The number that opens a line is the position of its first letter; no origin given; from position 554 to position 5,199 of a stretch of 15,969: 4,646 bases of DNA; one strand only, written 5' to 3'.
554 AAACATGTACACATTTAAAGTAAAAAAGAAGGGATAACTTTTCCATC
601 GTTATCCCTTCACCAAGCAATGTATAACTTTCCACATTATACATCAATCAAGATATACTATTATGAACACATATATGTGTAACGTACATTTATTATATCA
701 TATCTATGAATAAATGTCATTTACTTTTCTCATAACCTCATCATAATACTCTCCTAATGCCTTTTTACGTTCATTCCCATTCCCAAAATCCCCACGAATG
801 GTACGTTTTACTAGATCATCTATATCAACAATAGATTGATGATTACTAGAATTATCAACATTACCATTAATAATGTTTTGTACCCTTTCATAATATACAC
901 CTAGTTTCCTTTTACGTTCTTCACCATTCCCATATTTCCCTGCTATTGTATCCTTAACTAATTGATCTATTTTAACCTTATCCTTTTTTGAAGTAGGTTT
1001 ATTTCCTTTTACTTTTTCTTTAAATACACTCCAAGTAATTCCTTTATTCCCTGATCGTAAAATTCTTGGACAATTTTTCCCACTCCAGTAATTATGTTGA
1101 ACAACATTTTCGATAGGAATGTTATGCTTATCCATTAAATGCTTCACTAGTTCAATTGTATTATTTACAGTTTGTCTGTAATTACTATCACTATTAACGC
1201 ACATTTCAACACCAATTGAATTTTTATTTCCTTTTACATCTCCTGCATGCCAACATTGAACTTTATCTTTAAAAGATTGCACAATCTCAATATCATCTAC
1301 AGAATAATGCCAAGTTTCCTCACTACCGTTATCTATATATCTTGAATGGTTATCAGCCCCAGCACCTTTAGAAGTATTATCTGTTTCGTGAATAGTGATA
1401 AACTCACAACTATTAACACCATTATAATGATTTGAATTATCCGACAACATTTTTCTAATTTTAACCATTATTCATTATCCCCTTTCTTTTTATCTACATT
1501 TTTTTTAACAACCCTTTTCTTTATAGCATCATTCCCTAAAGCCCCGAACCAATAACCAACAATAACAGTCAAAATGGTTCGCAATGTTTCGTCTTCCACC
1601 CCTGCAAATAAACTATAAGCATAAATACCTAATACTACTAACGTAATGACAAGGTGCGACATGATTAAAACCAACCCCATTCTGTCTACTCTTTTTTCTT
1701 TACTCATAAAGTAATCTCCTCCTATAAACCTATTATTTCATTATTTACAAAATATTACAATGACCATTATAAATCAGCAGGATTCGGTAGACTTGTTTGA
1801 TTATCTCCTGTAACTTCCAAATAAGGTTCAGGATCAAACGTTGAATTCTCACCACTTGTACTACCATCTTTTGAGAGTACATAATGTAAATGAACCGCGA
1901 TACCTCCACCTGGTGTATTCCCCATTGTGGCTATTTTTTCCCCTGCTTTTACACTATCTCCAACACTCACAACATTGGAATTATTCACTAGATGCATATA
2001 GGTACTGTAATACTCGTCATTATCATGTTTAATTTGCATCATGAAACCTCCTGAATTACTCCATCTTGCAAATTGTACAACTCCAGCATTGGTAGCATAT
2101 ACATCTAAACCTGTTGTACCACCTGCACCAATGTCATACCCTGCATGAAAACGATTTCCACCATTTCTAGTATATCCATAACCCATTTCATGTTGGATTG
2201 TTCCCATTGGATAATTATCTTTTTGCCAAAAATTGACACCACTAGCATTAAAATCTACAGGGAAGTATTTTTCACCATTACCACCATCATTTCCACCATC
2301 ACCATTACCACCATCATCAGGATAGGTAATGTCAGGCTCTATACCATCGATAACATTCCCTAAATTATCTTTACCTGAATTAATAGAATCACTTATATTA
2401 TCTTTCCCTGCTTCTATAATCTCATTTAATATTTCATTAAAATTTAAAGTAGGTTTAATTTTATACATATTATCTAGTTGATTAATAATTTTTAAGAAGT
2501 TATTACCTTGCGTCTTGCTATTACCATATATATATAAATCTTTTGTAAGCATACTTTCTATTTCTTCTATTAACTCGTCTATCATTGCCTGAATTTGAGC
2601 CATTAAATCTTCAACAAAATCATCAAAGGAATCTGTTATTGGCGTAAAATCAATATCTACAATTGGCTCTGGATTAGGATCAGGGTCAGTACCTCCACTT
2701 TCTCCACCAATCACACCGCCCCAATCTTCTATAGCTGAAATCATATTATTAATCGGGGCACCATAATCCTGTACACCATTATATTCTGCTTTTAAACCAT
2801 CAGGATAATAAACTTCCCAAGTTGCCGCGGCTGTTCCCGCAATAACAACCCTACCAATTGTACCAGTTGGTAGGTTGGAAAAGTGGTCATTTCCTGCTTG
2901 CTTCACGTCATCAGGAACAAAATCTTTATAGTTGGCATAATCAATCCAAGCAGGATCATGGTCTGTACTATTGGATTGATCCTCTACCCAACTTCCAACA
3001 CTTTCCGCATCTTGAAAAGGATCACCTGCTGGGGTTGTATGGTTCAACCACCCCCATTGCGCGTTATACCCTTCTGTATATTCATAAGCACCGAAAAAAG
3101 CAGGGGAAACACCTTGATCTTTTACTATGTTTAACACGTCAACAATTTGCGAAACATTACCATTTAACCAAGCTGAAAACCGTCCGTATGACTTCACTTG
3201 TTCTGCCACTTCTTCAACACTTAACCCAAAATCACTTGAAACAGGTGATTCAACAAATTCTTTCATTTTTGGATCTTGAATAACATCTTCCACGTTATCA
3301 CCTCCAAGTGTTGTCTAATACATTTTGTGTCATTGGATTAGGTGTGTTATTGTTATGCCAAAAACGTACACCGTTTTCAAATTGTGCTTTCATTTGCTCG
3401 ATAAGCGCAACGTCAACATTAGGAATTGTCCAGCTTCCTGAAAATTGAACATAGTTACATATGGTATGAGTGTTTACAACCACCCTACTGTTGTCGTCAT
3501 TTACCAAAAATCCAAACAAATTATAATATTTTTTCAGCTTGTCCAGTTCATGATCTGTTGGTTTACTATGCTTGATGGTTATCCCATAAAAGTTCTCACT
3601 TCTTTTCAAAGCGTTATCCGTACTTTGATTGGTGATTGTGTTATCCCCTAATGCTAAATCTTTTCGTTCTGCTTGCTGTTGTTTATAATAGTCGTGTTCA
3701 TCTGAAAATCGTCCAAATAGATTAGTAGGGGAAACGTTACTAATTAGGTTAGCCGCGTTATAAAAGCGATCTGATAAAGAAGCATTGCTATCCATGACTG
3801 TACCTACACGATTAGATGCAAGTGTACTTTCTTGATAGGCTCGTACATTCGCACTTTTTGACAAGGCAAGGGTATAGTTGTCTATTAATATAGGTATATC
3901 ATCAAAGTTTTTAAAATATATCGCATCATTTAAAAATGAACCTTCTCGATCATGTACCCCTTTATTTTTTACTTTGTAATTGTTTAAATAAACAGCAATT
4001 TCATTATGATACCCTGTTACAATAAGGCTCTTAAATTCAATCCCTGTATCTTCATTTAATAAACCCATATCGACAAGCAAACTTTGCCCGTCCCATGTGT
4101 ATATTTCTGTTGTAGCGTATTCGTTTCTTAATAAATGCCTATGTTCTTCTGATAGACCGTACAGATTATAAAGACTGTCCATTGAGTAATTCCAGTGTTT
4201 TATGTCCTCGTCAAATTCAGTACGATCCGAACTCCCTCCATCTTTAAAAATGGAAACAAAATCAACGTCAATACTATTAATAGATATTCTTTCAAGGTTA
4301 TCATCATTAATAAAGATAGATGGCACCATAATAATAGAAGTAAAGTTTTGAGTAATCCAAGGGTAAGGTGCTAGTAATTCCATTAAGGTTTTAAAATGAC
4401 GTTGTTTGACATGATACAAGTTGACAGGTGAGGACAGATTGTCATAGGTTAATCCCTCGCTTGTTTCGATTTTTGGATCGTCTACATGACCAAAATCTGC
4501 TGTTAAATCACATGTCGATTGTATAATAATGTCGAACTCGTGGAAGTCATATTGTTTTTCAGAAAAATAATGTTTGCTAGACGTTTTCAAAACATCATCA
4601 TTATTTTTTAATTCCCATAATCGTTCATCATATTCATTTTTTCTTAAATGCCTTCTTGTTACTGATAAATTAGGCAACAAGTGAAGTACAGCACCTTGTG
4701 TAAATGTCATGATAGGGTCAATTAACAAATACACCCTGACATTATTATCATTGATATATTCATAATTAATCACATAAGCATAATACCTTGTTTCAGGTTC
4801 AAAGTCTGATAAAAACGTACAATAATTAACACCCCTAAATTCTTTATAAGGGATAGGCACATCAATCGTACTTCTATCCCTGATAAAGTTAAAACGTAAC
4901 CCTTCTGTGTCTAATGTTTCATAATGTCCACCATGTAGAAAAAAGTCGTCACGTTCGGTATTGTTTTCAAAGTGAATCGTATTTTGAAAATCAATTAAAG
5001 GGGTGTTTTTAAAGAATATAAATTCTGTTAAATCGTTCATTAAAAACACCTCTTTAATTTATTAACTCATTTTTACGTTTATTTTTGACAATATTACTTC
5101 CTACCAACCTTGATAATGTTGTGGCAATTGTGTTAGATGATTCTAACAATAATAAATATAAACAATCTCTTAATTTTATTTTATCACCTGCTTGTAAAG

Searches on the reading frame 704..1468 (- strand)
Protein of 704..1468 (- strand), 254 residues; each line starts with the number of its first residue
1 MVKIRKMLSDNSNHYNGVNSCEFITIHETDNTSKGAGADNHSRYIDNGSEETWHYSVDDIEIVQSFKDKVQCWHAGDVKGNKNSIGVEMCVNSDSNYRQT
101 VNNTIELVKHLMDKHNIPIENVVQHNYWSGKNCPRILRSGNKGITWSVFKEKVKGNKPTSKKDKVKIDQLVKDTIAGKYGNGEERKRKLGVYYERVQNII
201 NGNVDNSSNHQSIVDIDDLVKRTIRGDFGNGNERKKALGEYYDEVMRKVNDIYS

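Call 12: search_protein_families(library=phrogs, proteins=[window:704-1468:-], max_evalue=0.001)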
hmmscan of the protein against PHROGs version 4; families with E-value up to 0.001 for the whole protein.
window:704-1468:- (254 aa): 19 families
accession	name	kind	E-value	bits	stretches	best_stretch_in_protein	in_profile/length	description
phrog_3088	-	lysis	2.7e-43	149.5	1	1-173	1-174/248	amidase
phrog_18955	-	unknown function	1e-41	144.1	1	10-175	285-455/483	-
phrog_670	-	lysis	8e-40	138.3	1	15-224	104-320/596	endolysin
phrog_1493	-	lysis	5.8e-35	122.2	1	10-177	23-195/394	endolysin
phrog_7698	-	lysis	1.5e-31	111.4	2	147-252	202-313/316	endolysin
phrog_1794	-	lysis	1.7e-30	107.6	1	6-189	39-227/336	amidase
phrog_5182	-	lysis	1.1e-29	105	1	14-178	27-185/321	endolysin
phrog_9611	-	lysis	4.4e-28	99.5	1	13-164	15-177/246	endolysin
phrog_833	-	lysis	3.1e-25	90.5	1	16-194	25-215/294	endolysin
phrog_2338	-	lysis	5.8e-24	86.1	1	4-158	8-174/346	endolysin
phrog_3861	-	lysis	7.1e-20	72.3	1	152-252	140-234/455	amidase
phrog_15001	-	lysis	6.1e-13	49.6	1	24-154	46-195/367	endolysin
phrog_19265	-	unknown function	7.6e-13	49.8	1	13-142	14-149/293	-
phrog_3393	-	lysis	1.3e-09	39.2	1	18-181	20-177/342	endolysin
phrog_16241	-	lysis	1.6e-07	32.1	1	122-239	153-273/290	endolysin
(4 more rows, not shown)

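Call 69: search_protein_families(library=pfam, proteins=[window:704-1468:-], max_evalue=0.001)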
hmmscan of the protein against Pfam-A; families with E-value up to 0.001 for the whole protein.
window:704-1468:- (254 aa): 2 families
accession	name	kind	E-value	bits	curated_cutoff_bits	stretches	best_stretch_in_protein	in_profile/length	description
PF01510.30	Amidase_2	-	1e-20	74.9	26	1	21-135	5-130/131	N-acetylmuramoyl-L-alanine amidase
PF08230.16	CW_7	-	2.6e-18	65.9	25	2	168-201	1-37/40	CW_7 repeat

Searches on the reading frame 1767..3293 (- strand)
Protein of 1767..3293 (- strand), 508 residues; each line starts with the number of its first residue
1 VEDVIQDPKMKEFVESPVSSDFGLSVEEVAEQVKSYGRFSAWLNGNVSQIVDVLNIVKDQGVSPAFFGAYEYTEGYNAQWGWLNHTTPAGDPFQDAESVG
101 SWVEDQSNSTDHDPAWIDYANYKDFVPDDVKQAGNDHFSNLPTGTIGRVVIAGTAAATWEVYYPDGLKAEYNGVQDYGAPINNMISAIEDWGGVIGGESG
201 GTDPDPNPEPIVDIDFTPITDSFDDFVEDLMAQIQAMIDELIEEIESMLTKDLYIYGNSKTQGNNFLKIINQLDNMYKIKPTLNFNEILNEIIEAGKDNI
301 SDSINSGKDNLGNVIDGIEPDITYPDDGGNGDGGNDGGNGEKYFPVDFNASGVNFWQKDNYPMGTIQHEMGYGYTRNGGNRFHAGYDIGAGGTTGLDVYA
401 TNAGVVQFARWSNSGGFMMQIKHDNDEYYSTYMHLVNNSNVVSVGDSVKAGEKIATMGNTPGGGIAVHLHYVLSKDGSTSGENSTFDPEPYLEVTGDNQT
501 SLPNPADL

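Call 12: search_protein_families(library=phrogs, proteins=[window:1767-3293:-], max_evalue=0.001)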
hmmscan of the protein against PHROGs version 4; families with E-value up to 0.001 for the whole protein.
window:1767-3293:- (508 aa): 13 families
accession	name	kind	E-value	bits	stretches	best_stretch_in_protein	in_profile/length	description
phrog_5979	-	unknown function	6.8e-63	214.2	1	8-298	5-283/479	-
phrog_11857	-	unknown function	6.9e-35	121.7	1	11-319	6-319/655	-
phrog_3084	-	lysis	5.2e-15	56.4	1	371-497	15-139/468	endolysin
phrog_14988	-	other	1.5e-13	52.1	1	380-480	30-133/272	peptidase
phrog_7767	-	other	4e-13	50.5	1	372-497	10-124/194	metallo-endopeptidase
phrog_6700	-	lysis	3.7e-12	45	1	358-484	2603-2722/2898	endolysin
phrog_8537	-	unknown function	1.3e-11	45.4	1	376-497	5-123/384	-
phrog_3578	-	lysis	2.8e-10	41.2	1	380-499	233-363/405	endolysin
phrog_37190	-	other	2.2e-07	31.6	1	377-478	135-230/244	peptidase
phrog_4070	-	tail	4.1e-07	29.5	1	369-495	611-730/989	tail length tape measure protein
phrog_28394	-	unknown function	1.2e-06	28.9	1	385-477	205-291/303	-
phrog_21656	-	other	5.6e-06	25.6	1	372-494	626-745/1022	peptidase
phrog_10030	-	tail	1.5e-05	23.4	1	380-496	1911-2026/2105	tail length tape measure protein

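Call 69: search_protein_families(library=pfam, proteins=[window:1767-3293:-], max_evalue=0.001)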
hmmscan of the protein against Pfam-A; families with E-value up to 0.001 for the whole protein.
window:1767-3293:- (508 aa): 1 family
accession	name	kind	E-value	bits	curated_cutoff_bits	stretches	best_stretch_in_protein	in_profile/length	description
PF01551.29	Peptidase_M23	-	5.2e-19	68.7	28.7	1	381-478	1-92/96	Peptidase family M23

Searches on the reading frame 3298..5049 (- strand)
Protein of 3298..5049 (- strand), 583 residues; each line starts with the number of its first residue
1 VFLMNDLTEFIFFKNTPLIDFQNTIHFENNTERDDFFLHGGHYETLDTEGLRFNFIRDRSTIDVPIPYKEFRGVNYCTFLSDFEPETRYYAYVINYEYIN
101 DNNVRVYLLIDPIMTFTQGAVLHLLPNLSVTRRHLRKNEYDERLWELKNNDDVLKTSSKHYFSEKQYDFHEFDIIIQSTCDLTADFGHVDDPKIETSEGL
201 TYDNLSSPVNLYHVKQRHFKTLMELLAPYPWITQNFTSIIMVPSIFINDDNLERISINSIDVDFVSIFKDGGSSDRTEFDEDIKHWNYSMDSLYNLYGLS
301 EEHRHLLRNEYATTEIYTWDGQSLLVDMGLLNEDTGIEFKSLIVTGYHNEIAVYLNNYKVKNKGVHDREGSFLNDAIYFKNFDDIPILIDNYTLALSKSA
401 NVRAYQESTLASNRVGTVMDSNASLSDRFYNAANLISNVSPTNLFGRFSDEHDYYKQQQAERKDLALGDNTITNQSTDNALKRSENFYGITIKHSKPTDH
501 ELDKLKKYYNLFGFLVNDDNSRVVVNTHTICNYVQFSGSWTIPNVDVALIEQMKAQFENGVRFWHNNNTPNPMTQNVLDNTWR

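Call 12: search_protein_families(library=phrogs, proteins=[window:3298-5049:-], max_evalue=0.001)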
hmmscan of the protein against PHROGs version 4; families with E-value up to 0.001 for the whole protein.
window:3298-5049:- (583 aa): 1 family
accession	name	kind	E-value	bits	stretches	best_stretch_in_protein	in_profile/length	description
phrog_2248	-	tail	2e-164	549.6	1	5-582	4-589/590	tail protein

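Call 69: search_protein_families(library=pfam, proteins=[window:3298-5049:-], max_evalue=0.001)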
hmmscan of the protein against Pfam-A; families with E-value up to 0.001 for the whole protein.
window:3298-5049:- (583 aa): 2 families
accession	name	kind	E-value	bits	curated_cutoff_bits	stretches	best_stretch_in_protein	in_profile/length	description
PF16838.11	Caud_tail_N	-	1.9e-27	96.6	27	1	7-118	2-118/120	Caudoviral major tail protein N-terminus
PF20934.2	phi29_gp9_C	-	1.6e-09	37.6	27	1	249-570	120-442/449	Bacillus phage phi29, Tail knob protein gp9, C-terminal domain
